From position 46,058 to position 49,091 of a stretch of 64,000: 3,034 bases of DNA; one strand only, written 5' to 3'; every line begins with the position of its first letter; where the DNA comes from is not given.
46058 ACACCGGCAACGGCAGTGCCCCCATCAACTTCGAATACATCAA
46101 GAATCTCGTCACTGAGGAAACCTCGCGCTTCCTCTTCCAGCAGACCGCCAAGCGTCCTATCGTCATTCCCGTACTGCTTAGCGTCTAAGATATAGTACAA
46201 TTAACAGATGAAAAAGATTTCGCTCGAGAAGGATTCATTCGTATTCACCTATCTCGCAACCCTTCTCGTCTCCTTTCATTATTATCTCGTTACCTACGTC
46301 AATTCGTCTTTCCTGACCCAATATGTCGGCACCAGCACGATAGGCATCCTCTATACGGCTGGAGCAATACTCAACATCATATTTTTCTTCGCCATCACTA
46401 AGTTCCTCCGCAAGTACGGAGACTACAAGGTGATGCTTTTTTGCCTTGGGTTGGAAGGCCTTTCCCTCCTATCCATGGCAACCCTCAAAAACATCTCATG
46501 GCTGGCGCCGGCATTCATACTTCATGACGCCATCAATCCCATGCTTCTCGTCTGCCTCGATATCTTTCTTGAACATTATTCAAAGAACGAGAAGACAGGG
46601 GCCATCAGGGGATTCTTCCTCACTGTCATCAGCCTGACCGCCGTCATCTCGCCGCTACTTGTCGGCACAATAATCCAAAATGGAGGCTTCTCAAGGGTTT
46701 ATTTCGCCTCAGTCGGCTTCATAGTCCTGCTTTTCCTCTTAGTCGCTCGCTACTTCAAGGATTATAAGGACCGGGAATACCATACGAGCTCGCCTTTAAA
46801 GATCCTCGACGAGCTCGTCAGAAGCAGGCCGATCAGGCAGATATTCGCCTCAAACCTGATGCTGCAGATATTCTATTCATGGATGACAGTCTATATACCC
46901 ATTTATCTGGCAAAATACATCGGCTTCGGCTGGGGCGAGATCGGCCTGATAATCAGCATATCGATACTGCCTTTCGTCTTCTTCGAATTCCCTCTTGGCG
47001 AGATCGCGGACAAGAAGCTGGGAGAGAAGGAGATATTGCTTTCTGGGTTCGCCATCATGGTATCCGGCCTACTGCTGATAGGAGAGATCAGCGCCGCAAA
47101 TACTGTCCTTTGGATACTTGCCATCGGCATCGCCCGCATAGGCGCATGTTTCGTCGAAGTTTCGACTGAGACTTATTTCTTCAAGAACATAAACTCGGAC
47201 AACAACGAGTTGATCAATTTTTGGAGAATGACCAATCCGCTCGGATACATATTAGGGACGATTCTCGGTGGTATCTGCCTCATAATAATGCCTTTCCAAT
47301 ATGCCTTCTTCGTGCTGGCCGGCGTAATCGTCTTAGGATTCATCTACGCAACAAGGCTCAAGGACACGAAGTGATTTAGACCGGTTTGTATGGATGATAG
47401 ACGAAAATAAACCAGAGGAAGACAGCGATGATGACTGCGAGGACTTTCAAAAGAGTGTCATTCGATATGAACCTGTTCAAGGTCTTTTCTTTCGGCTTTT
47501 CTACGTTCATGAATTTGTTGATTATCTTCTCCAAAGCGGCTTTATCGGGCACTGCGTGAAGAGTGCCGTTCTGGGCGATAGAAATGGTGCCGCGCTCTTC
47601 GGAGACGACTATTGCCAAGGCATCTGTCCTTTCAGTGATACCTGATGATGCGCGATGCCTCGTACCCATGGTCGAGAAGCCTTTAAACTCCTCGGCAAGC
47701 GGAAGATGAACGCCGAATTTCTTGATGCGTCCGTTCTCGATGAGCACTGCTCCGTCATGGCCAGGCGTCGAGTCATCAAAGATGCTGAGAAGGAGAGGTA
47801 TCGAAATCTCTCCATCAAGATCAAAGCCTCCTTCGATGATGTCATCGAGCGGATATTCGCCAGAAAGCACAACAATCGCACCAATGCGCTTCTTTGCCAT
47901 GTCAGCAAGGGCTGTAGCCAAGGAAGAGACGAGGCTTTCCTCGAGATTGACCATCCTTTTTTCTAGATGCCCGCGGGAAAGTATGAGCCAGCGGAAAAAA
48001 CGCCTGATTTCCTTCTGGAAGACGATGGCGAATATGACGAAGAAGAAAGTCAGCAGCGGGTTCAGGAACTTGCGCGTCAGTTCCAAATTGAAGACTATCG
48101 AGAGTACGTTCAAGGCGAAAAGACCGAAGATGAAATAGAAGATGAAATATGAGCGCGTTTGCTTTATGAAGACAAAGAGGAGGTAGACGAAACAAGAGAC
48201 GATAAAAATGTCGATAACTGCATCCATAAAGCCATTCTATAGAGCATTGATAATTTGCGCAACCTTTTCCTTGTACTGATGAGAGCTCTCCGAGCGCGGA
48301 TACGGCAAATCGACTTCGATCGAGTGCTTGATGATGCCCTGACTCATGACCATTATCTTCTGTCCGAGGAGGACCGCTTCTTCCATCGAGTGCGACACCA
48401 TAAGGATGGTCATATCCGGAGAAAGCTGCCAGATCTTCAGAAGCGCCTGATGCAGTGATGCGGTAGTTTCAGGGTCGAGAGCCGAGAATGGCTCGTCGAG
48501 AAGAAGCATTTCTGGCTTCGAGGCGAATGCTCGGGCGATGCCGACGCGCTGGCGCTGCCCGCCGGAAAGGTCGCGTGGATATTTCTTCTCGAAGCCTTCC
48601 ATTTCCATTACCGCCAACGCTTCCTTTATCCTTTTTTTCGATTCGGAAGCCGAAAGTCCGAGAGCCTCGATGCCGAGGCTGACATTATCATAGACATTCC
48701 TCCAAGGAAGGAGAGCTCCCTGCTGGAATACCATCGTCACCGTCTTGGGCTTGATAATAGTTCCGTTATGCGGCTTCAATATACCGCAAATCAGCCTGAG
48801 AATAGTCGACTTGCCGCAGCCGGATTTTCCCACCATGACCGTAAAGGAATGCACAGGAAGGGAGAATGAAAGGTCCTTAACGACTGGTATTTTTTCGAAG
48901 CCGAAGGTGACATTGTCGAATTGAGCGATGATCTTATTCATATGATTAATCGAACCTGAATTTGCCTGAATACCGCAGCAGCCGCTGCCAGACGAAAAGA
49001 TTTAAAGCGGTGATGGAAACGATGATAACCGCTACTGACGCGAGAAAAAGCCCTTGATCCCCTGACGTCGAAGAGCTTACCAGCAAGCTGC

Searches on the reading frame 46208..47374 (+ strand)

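Call 4: search_protein_families(library=pfam, proteins=[window:46208-47374:+], max_evalue=0.01)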
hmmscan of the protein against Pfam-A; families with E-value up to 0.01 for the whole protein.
window:46208-47374:+ (388 aa): 3 families
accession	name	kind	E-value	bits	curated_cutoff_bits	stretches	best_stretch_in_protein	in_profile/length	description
PF07690.21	MFS_1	-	5.4e-34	118.1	33.4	2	15-241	2-235/347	Major Facilitator Superfamily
PF12832.13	MFS_1_like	-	1.7e-07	31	25.2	1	4-106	208-311/373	MFS_1 like family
PF01306.25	LacY_symp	-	0.00013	21.3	24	1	27-185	243-401/413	LacY proton/sugar symporter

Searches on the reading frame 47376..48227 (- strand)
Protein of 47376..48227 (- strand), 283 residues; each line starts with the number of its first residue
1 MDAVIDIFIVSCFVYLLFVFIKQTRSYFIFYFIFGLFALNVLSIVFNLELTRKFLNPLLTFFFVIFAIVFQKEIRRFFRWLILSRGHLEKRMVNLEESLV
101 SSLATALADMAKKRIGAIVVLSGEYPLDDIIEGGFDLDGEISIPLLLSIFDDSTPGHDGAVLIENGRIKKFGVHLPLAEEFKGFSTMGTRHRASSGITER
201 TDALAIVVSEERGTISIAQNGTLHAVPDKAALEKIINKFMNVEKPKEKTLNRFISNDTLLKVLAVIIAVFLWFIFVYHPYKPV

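Call 4: search_protein_families(library=pfam, proteins=[window:47376-48227:-], max_evalue=0.01)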
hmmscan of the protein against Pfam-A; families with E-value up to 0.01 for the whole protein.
window:47376-48227:- (283 aa): 2 families
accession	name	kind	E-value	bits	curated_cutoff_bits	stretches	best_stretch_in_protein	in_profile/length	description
PF02457.21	DAC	-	1e-37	128.8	27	1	105-222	2-118/119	DisA bacterial checkpoint controller nucleotide-binding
PF19293.4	CdaA_N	-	1.5e-05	25.5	23.8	1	4-74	10-81/81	CdaA N-terminal transmembrane domain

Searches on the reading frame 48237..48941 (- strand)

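Call 4: search_protein_families(library=pfam, proteins=[window:48237-48941:-], max_evalue=0.01)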
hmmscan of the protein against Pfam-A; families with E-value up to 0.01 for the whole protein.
window:48237-48941:- (234 aa): 9 families
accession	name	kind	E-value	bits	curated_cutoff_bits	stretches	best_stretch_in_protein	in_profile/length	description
PF00005.33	ABC_tran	-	3.2e-30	106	25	1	21-152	1-136/137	ABC transporter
PF13304.12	AAA_21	-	4e-08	34.1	27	1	122-187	235-301/304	AAA domain, putative AbiEii toxin, Type IV TA system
PF02463.25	SMC_N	-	4.1e-06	26.8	40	0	31-68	24-61/220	RecF/RecN/SMC N terminal domain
PF13476.12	AAA_23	-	0.0021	19.1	27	1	30-55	18-43/201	AAA domain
PF07728.20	AAA_5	-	0.0026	18.2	22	0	35-59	3-27/139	AAA domain (dynein-related subfamily)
PF13175.12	AAA_15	-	0.003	17.6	32.1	1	26-58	17-50/374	AAA ATPase domain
PF03193.22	RsgA_GTPase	-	0.0031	17.8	30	1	28-55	104-130/174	RsgA GTPase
PF13555.12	AAA_29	-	0.0082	16.3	27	0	30-58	21-49/61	P-loop containing region of AAA domain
PF13558.12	SbcC_Walker_B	-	0.0086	16.7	27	0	139-166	60-87/90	SbcC/RAD50-like, Walker B motif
